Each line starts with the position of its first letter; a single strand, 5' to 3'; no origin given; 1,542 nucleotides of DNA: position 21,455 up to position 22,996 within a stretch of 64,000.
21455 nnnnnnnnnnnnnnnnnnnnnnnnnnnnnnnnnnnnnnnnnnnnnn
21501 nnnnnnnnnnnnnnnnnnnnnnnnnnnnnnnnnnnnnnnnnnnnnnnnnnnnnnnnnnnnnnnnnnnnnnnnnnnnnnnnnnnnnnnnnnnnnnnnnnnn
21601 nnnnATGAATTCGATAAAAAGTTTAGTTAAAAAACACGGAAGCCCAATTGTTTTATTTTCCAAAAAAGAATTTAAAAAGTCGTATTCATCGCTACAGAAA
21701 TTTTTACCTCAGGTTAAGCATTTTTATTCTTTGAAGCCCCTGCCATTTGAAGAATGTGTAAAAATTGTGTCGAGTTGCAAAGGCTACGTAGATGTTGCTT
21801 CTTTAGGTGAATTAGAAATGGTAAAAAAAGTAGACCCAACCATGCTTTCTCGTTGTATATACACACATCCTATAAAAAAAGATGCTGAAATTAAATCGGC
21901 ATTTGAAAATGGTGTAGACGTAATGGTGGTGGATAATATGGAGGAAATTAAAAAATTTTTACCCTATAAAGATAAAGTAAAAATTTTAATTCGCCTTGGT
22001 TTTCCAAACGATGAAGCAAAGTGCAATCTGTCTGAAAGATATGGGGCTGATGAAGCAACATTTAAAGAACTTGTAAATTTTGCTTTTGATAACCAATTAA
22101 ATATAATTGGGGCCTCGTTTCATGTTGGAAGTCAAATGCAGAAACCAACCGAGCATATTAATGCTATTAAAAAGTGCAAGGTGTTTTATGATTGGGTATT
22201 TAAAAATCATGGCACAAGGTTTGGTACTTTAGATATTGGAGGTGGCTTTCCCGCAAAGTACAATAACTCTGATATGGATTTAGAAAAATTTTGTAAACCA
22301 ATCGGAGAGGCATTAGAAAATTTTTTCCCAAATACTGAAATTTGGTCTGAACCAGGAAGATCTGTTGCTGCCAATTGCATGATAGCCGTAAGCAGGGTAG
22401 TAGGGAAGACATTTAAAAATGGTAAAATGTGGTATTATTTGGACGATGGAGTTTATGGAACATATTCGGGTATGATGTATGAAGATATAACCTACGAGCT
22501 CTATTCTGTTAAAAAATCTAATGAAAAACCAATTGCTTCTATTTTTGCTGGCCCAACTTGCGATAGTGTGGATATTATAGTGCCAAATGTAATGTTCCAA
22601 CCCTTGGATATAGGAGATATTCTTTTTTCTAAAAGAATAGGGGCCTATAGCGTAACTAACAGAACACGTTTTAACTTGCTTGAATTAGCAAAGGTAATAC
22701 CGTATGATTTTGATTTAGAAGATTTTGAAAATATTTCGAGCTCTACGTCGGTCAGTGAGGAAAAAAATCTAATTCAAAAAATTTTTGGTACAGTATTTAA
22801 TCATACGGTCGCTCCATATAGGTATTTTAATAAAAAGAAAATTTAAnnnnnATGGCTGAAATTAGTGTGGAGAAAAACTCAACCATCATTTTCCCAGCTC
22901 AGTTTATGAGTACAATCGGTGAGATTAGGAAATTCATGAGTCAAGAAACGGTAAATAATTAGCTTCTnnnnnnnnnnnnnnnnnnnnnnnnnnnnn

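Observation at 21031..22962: Two-gene cassette (small 4-TM transporter-like protein plus PLP-dependent Orn/Lys/Arg decarboxylase) bracketed by a duplicated SPFH gene 3' end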

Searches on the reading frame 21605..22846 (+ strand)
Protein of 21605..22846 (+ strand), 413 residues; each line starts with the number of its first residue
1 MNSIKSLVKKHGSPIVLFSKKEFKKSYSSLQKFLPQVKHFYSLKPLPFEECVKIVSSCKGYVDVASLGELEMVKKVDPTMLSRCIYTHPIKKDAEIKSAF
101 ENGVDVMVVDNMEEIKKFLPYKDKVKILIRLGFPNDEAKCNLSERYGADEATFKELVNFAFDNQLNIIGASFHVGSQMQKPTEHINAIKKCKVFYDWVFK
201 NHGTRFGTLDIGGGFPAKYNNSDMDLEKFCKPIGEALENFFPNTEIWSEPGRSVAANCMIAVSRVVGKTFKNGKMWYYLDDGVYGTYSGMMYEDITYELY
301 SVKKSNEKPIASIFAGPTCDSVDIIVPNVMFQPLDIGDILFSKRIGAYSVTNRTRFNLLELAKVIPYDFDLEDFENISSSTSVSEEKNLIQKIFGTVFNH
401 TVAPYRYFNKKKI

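Call 8: search_protein_families(library=pfam, proteins=[window:21605-22846:+], max_evalue=0.01)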
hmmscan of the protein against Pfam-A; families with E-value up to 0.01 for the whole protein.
window:21605-22846:+ (413 aa): 2 families
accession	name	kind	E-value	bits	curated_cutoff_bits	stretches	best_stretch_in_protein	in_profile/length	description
PF02784.22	Orn_Arg_deC_N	-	9.2e-43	146.8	23.4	1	22-256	3-247/247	Pyridoxal-dependent decarboxylase, pyridoxal binding domain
PF00278.28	Orn_DAP_Arg_deC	-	1.8e-16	60.6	23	1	193-346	5-95/95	Pyridoxal-dependent decarboxylase, C-terminal sheet domain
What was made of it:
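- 21605..22846 (+): 413-aa fold-type III PLP-dependent decarboxylase of the bacterial lysine/ornithine decarboxylase type. It has an extra C-terminal tail of about 25-29 aa (22757-22843). PF02784 and PF00278 (call 8).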

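Call 9: search_protein_families(library=ncbifam, proteins=[window:21605-22846:+], max_evalue=0.001)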
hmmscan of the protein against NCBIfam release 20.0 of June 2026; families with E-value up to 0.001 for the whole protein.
window:21605-22846:+ (413 aa): 8 families
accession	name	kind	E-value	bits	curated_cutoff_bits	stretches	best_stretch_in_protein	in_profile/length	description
TIGR01048.1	lysA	equivalog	3.6e-43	147.6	297.9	1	3-360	15-388/417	diaminopimelate decarboxylase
NF006515.0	PRK08961.1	equivalog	3.7e-25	88.1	802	1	9-363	499-855/861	bifunctional aspartate kinase/diaminopimelate decarboxylase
TIGR03099.1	dCO2ase_PEP1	hypoth_equivalog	1e-24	87.4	478.45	1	4-350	15-380/398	pyridoxal-dependent decarboxylase, exosortase A system-associated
NF052544.1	OrLyDeCDokD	equivalog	1.2e-12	47.2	700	1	4-359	33-429/461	ornithine/lysine decarboxylase DokD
NF041039.1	FslC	exception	3.5e-12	45.9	500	1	2-358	17-395/418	rhizoferrin biosystnesis N-citrylornithine decarboxylase FslC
NF003763.0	PRK05354.1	equivalog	3.5e-06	25.8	369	1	171-269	250-360/636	biosynthetic arginine decarboxylase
TIGR01273.1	speA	equivalog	3.9e-05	22.3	624.1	1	164-270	237-353/624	arginine decarboxylase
TIGR01047.1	nspC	equivalog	0.00086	17.9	409.05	0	186-365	173-357/380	carboxynorspermidine decarboxylase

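Call 11: find_encoding_contigs(protein=window:21605-22846:+, flank=8000, max_places=10)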
Protein window:21605-22846:+ (413 aa): 4 contigs read that carry it; 2 places shown.
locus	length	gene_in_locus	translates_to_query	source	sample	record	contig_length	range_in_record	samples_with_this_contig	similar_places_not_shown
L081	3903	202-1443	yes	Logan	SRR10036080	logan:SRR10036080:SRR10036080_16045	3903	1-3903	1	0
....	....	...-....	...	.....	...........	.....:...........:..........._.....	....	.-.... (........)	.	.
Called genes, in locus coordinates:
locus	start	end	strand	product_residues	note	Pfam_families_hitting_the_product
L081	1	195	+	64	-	?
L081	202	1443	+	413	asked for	PF02784:Orn_Arg_deC_N, PF00278:Orn_DAP_Arg_deC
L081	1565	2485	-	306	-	PF02729:OTCace_N, PF00185:OTCace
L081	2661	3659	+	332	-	PF00491:Arginase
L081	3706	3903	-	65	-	?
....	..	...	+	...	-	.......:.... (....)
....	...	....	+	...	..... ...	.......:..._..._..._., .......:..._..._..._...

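Call 17: find_homologous_proteins(query=window:21605-22846:+, max_evalue=1e-10)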
Query window:21605-22846:+ (413 aa): 7978 proteins with E <= 1e-10 among 8000 candidates; the best 120 are listed.
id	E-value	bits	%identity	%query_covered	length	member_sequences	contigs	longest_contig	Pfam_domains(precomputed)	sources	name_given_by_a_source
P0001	4.7e-277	936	100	100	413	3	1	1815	PF02784.23,PF00278.29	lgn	-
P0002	1.5e-163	563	63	91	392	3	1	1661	PF02784.23,PF00278.29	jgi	jgi:ornithine decarboxylase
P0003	6.2e-161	554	59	91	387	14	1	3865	PF02784.23,PF00278.29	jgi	jgi:ornithine decarboxylase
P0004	2.4e-160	552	60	93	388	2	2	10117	PF02784.23,PF00278.29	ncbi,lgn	-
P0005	6.3e-159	547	59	91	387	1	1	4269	PF02784.23,PF00278.29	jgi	jgi:ornithine decarboxylase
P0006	7.5e-159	547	59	91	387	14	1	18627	PF02784.23,PF00278.29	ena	-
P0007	1.1e-158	547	58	91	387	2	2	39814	PF02784.23,PF00278.29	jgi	jgi:ornithine decarboxylase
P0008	1.7e-158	546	59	91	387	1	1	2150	PF02784.23,PF00278.29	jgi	jgi:ornithine decarboxylase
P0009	2.2e-157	542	59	91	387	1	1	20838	PF02784.23,PF00278.29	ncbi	-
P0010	3.2e-157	542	59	91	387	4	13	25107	PF02784.23,PF00278.29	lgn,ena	-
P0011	5.7e-157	541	59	92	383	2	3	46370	PF02784.23,PF00278.29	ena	-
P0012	1.0e-156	540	58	93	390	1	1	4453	PF02784.23,PF00278.29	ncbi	-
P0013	1.6e-156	540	59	91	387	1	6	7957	PF02784.23,PF00278.29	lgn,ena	-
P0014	6.2e-156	538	58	91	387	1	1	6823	PF02784.23,PF00278.29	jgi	jgi:ornithine decarboxylase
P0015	2.9e-155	535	58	91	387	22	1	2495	PF02784.23,PF00278.29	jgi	jgi:ornithine decarboxylase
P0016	2.8e-150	519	55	92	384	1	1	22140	PF02784.23,PF00278.29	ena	-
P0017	1.2e-143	497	55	91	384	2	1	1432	PF02784.23,PF00278.29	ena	-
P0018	1.6e-142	493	50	94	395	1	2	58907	PF02784.23,PF00278.29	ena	-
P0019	7.9e-142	491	52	94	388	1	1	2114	PF02784.23,PF00278.29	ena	-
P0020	5.0e-141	488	54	91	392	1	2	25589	PF02784.23,PF00278.29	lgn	-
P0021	1.8e-140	487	53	92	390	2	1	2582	PF02784.23,PF00278.29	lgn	-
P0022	4.9e-135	469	56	82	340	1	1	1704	PF02784.23,PF00278.29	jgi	jgi:ornithine decarboxylase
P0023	6.5e-133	462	58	77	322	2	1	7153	PF02784.23,PF00278.29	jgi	jgi:ornithine decarboxylase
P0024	2.2e-129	450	59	77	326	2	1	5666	PF02784.23,PF00278.29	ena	-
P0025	9.2e-125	435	48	93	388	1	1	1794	PF02784.23,PF00278.29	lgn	-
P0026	3.7e-121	423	48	91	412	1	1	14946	PF02784.23,PF00278.29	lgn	-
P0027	6.5e-120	419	46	93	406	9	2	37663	PF02784.23,PF00278.29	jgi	-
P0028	5.5e-119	416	47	96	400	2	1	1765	PF02784.23,PF00278.29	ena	-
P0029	1.2e-118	415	46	92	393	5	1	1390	PF02784.23,PF00278.29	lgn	-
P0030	1.5e-117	411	47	90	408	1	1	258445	PF02784.23,PF00278.29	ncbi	-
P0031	1.6e-117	411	48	90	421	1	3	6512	PF02784.23,PF00278.29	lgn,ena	-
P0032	8.2e-117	409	44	93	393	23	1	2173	PF02784.23,PF00278.29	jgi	-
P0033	3.1e-113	397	46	90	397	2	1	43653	PF02784.23,PF00278.29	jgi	jgi:ornithine decarboxylase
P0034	3.5e-112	394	46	90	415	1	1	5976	PF02784.23,PF00278.29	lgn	-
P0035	1.3e-110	388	43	90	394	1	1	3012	PF02784.23,PF00278.29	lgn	-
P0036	1.0e-109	385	45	90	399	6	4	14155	PF02784.23,PF00278.29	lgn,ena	-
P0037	3.8e-103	364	50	73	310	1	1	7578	PF02784.23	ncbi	-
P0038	9.6e-103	362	44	88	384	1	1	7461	PF02784.23,PF00278.29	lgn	-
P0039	1.4e-99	352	40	90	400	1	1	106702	PF02784.23,PF00278.29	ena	-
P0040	7.6e-99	350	42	87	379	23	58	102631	PF02784.23,PF00278.29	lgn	-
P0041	1.6e-93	332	39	95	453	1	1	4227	PF02784.23,PF00278.29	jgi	jgi:ornithine decarboxylase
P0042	2.0e-91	325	43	86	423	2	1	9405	PF02784.23,PF00278.29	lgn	-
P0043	5.9e-89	317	42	86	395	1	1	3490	PF02784.23,PF00278.29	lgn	-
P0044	1.1e-87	313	40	87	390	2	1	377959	PF02784.23,PF00278.29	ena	-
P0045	1.9e-87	312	40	89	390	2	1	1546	PF02784.23,PF00278.29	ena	-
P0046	2.1e-87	312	39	91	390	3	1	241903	PF02784.23,PF00278.29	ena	-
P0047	8.4e-87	310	40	87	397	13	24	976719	PF02784.23,PF00278.29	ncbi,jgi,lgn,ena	-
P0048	1.3e-86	309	41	89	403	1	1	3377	PF02784.23,PF00278.29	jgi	jgi:ornithine decarboxylase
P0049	1.4e-86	309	40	88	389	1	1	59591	PF02784.23,PF00278.29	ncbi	-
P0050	1.5e-86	309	40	87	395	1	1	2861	PF02784.23,PF00278.29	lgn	-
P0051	2.2e-86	309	39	93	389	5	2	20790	PF02784.23,PF00278.29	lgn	-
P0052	2.3e-86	308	39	90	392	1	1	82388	PF02784.23,PF00278.29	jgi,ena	-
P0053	2.7e-86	308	40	89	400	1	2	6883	PF02784.23,PF00278.29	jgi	jgi:ornithine decarboxylase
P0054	3.4e-86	308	41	88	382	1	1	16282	PF02784.23,PF00278.29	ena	-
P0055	3.8e-86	308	40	89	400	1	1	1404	PF02784.23,PF00278.29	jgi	jgi:ornithine decarboxylase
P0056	3.9e-86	308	40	88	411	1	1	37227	PF02784.23,PF00278.29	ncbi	-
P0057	4.1e-86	308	40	87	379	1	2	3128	PF02784.23,PF00278.29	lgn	-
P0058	4.1e-86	308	40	89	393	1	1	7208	PF02784.23,PF00278.29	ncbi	-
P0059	4.5e-86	308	41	88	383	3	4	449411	PF02784.23,PF00278.29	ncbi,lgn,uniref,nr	ncbi:type III PLP-dependent enzyme [Aeromonas simiae]|uniref:type III PLP-dependent enzyme n=1 Tax=A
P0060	4.5e-86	308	40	88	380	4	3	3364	PF02784.23,PF00278.29,PF01168.27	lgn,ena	-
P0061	5.7e-86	307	41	88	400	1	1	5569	PF02784.23,PF00278.29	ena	-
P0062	6.0e-86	307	38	91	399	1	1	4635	PF02784.23,PF00278.29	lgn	-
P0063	6.2e-86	307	42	88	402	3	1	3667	PF02784.23,PF00278.29,PF01168.27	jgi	-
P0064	6.3e-86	307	40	87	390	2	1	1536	PF02784.23,PF00278.29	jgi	jgi:ornithine decarboxylase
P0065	6.4e-86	307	40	88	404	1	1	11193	PF02784.23,PF00278.29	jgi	jgi:ornithine decarboxylase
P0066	6.6e-86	307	41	88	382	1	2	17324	PF02784.23,PF00278.29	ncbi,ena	-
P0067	7.7e-86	307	41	88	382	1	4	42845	PF02784.23,PF00278.29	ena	-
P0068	8.1e-86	307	41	88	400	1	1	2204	PF02784.23,PF00278.29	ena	-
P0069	8.1e-86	307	41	88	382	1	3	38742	PF02784.23,PF00278.29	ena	-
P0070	8.6e-86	307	40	88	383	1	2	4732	PF02784.23,PF00278.29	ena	-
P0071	8.8e-86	307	41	88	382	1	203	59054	PF02784.23,PF00278.29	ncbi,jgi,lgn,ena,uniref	ncbi:type III PLP-dependent enzyme [Ruminobacter amylophilus]|jgi:ornithine decarboxylase|uniref:typ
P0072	9.5e-86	306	41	88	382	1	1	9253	PF02784.23,PF00278.29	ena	-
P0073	1.0e-85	306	39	88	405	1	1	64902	PF02784.23,PF00278.29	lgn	-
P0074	1.0e-85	306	39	88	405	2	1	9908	PF02784.23,PF00278.29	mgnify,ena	mgnify:FL=1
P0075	1.1e-85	306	41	88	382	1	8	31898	PF02784.23,PF00278.29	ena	-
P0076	1.1e-85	306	41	88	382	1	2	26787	PF02784.23,PF00278.29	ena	-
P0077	1.2e-85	306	40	87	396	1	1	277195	PF02784.23,PF00278.29,PF01168.27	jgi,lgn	-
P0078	1.2e-85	306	39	87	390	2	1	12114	PF02784.23,PF00278.29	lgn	-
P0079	1.2e-85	306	41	88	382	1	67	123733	PF02784.23,PF00278.29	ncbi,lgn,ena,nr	ncbi:MAG: type III PLP-dependent enzyme [Ruminobacter sp.]|nr:type III PLP-dependent enzyme [Ruminob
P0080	1.4e-85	306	40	89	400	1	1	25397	PF02784.23,PF00278.29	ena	-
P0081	1.4e-85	306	39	89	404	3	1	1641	PF02784.23,PF00278.29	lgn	-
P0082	1.4e-85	306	39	89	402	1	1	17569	PF02784.23,PF00278.29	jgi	jgi:ornithine decarboxylase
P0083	1.5e-85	306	38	91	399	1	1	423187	PF02784.23,PF00278.29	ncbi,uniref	ncbi:type III PLP-dependent enzyme [Vibrio furnissii]|uniref:type III PLP-dependent enzyme n=1 Tax=V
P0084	1.6e-85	306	39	88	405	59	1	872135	PF02784.23,PF00278.29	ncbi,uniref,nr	ncbi:type III PLP-dependent enzyme [Pseudoalteromonas shioyasakiensis]|uniref:type III PLP-dependent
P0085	1.6e-85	306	40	89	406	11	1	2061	PF02784.23,PF00278.29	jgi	jgi:ornithine decarboxylase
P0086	1.6e-85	306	39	88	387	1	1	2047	PF02784.23,PF00278.29,PF01168.27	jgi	-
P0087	1.8e-85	306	41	88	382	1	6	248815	PF02784.23,PF00278.29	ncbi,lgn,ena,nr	ncbi:MAG: type III PLP-dependent enzyme [Ruminobacter sp.]|nr:type III PLP-dependent enzyme [Ruminob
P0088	1.8e-85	306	40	88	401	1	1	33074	PF02784.23,PF00278.29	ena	-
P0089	1.9e-85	305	40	89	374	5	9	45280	PF02784.23,PF00278.29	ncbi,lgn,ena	-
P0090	1.9e-85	305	38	88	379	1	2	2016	PF02784.23,PF00278.29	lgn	-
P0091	2.0e-85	305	41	88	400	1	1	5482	PF02784.23,PF00278.29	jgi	jgi:ornithine decarboxylase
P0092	2.0e-85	305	40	89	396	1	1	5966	PF02784.23,PF00278.29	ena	-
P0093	2.2e-85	305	41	88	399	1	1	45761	PF02784.23,PF00278.29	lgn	-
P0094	2.2e-85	305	40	88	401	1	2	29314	PF02784.23,PF00278.29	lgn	-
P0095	2.3e-85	305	40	87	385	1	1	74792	PF02784.23,PF00278.29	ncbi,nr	ncbi:Ornithine decarboxylase [Pseudoalteromonas luteoviolacea B = ATCC 29581]|nr:Ornithine decarboxy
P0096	2.4e-85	305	38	91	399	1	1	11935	PF02784.23,PF00278.29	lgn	-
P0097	2.6e-85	305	39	87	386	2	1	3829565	PF02784.23,PF00278.29,PF01168.27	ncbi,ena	-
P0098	2.8e-85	305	40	89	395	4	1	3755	PF02784.23,PF00278.29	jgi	-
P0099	2.8e-85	305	41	88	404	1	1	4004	PF02784.23,PF00278.29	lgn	-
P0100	2.9e-85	305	41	88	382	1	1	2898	PF02784.23,PF00278.29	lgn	-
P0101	2.9e-85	305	38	90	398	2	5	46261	PF02784.23,PF00278.29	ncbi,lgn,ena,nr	ncbi:MAG: type III PLP-dependent enzyme [Cycloclasticus sp.]|nr:type III PLP-dependent enzyme [Cyclo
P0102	3.0e-85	305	40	89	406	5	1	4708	PF02784.23,PF00278.29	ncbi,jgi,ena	-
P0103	3.0e-85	305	40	87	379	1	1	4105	PF02784.23,PF00278.29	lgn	-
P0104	3.1e-85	305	40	88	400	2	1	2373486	PF02784.23,PF00278.29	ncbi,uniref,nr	ncbi:type III PLP-dependent enzyme [Thiomicrorhabdus sediminis]|uniref:ornithine decarboxylase n=1 T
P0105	3.2e-85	305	41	88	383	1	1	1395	PF02784.23,PF00278.29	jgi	jgi:ornithine decarboxylase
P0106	3.2e-85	305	41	88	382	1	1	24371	PF02784.23,PF00278.29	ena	-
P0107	3.3e-85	305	39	88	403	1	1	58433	PF02784.23,PF00278.29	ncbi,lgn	-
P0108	3.5e-85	305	41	88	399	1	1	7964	PF02784.23,PF00278.29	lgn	-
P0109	3.5e-85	305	41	88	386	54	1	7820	PF02784.23,PF00278.29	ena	-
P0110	3.6e-85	305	40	87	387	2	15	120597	PF02784.23,PF00278.29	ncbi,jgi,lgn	ncbi:MAG: ornithine decarboxylase [Arenicella sp.]|jgi:ornithine decarboxylase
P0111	3.6e-85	305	39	89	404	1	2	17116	PF02784.23,PF00278.29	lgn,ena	-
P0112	3.7e-85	304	41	88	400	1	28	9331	PF02784.23,PF00278.29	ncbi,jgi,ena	ncbi:MAG: type III PLP-dependent enzyme [Burkholderiales bacterium]|jgi:ornithine decarboxylase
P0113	3.7e-85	304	41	88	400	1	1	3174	PF02784.23,PF00278.29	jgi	-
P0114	3.7e-85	304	41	88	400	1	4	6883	PF02784.23,PF00278.29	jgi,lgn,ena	-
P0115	3.7e-85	304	40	88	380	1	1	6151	PF02784.23,PF00278.29,PF01168.27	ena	-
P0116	3.9e-85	304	41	88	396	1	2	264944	PF02784.23,PF00278.29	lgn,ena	-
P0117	4.3e-85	304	39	89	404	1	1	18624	PF02784.23,PF00278.29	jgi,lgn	jgi:ornithine decarboxylase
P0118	4.3e-85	304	39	90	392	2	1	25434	PF02784.23,PF00278.29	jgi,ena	-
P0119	4.4e-85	304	39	89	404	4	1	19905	PF02784.23,PF00278.29,PF01168.27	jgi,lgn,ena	-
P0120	4.4e-85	304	38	91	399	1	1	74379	PF02784.23,PF00278.29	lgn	-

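Call 34: find_encoding_contigs(protein=P0004, flank=6000, max_places=4)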
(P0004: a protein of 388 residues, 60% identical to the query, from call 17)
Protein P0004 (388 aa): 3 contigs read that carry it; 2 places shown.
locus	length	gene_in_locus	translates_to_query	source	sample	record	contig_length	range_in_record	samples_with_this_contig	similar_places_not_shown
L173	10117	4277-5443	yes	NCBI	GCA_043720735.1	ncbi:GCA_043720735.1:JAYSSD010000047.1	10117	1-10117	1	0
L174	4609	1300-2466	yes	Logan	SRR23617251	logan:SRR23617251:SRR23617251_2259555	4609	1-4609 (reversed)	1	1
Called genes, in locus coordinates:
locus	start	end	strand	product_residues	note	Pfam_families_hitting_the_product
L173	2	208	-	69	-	?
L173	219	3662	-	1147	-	PF00133:tRNA-synt_1, PF09334:tRNA-synt_1g (weak), PF08264:Anticodon_1, PF19302:DUF5915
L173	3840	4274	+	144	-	PF00892:EamA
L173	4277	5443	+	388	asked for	PF02784:Orn_Arg_deC_N, PF00278:Orn_DAP_Arg_deC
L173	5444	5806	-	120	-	-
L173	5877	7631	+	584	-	-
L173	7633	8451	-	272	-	-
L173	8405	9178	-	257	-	-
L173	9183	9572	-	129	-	PF01809:YidD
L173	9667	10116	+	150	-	?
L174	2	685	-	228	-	?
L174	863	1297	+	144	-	PF00892:EamA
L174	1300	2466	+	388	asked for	PF02784:Orn_Arg_deC_N, PF00278:Orn_DAP_Arg_deC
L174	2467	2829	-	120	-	-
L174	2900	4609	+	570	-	?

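Call 35: find_encoding_contigs(protein=P0007, flank=6000, max_places=4)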
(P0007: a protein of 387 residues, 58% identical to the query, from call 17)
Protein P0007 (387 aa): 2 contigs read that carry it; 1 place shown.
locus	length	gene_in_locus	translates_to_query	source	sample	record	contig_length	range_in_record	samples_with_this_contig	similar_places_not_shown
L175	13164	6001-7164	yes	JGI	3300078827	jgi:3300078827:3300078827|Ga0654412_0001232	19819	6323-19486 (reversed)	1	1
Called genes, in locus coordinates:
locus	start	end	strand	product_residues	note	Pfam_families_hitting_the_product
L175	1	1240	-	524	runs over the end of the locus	?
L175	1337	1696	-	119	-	PF03551:PadR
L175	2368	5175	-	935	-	PF13620:CarboxypepD_reg, PF13715:CarbopepD_reg_2, PF08308:PEGA (faint), PF07715:Plug, PF00593:TonB_dep_Rec_b-barrel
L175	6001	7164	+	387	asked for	PF02784:Orn_Arg_deC_N, PF00278:Orn_DAP_Arg_deC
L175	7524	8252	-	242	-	PF03544:TonB_C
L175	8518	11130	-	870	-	PF13620:CarboxypepD_reg, PF13715:CarbopepD_reg_2, PF07715:Plug, PF00593:TonB_dep_Rec_b-barrel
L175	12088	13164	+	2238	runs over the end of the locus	PF05593:RHS_repeat (faint), PF20041:DUF6443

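Call 37: search_solved_structures(query=window:21605-22846:+, max_evalue=1e-20)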
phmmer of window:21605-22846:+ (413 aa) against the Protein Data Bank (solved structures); distinct sequences matched with E-value up to 1e-20: 22.
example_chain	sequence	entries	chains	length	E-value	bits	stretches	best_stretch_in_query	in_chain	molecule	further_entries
2plj_A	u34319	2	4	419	5.9e-85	288.9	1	4-367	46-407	lysine/ornithine decarboxylase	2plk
5gjm_A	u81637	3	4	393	5.6e-60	206.7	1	3-371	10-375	Lysine/ornithine decarboxylase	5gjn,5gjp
5gjo_A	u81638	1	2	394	4.4e-59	203.7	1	3-371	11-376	Lysine/ornithine decarboxylase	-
7odc_A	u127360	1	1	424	3.1e-42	148.2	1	26-360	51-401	PROTEIN (ORNITHINE DECARBOXYLASE)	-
7u6p_A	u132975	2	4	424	3.7e-42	148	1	27-359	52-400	Ornithine decarboxylase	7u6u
9b8m_A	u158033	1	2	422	1.1e-41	146.4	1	27-359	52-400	Ornithine decarboxylase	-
4zgy_A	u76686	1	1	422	1.2e-41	146.4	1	27-359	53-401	Ornithine decarboxylase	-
7s3f_A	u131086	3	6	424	1.2e-41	146.3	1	27-359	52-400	Ornithine decarboxylase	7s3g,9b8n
2on3_A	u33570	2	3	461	1.5e-41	146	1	27-360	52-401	Ornithine decarboxylase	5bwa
2oo0_A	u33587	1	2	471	1.6e-41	145.9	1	27-360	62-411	Ornithine decarboxylase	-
1d7k_A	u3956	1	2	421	2.9e-41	145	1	27-359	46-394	HUMAN ORNITHINE DECARBOXYLASE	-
2nv9_A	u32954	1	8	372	7.5e-40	140.4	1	33-357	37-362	A207R protein, arginine decarboxylase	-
2nva_A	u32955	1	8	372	7.6e-40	140.4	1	33-357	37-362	arginine decarboxylase, A207R protein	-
1szr_C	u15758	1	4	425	4e-37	131.4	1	11-360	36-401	Ornithine decarboxylase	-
1njj_A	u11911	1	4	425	4.1e-37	131.4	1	11-360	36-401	ornithine decarboxylase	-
2p3e_A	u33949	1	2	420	5e-22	81.7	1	3-361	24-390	Diaminopimelate decarboxylase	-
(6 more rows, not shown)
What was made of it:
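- On Bacterial lysine/ornithine decarboxylase subgroup: 2plj at 5.9e-85 and 5gjm at 5.6e-60, against a DAP decarboxylase (2p3e) at 5e-22 (call 37).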

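Call 40: list_cluster_members(proteins=[P0001, P0242, P0121])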
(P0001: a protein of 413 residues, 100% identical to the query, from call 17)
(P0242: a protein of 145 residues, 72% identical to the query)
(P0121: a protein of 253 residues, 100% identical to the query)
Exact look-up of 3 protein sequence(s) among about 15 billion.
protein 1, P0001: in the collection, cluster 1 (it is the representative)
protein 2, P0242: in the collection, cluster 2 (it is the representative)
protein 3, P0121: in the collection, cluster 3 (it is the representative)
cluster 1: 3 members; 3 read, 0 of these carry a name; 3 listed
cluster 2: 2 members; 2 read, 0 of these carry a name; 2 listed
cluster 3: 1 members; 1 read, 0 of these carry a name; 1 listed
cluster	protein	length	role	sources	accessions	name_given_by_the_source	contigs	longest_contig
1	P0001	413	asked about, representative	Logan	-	-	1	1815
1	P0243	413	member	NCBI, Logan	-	-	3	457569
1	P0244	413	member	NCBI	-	-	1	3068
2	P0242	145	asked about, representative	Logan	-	-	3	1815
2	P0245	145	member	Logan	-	-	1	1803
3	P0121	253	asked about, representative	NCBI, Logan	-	-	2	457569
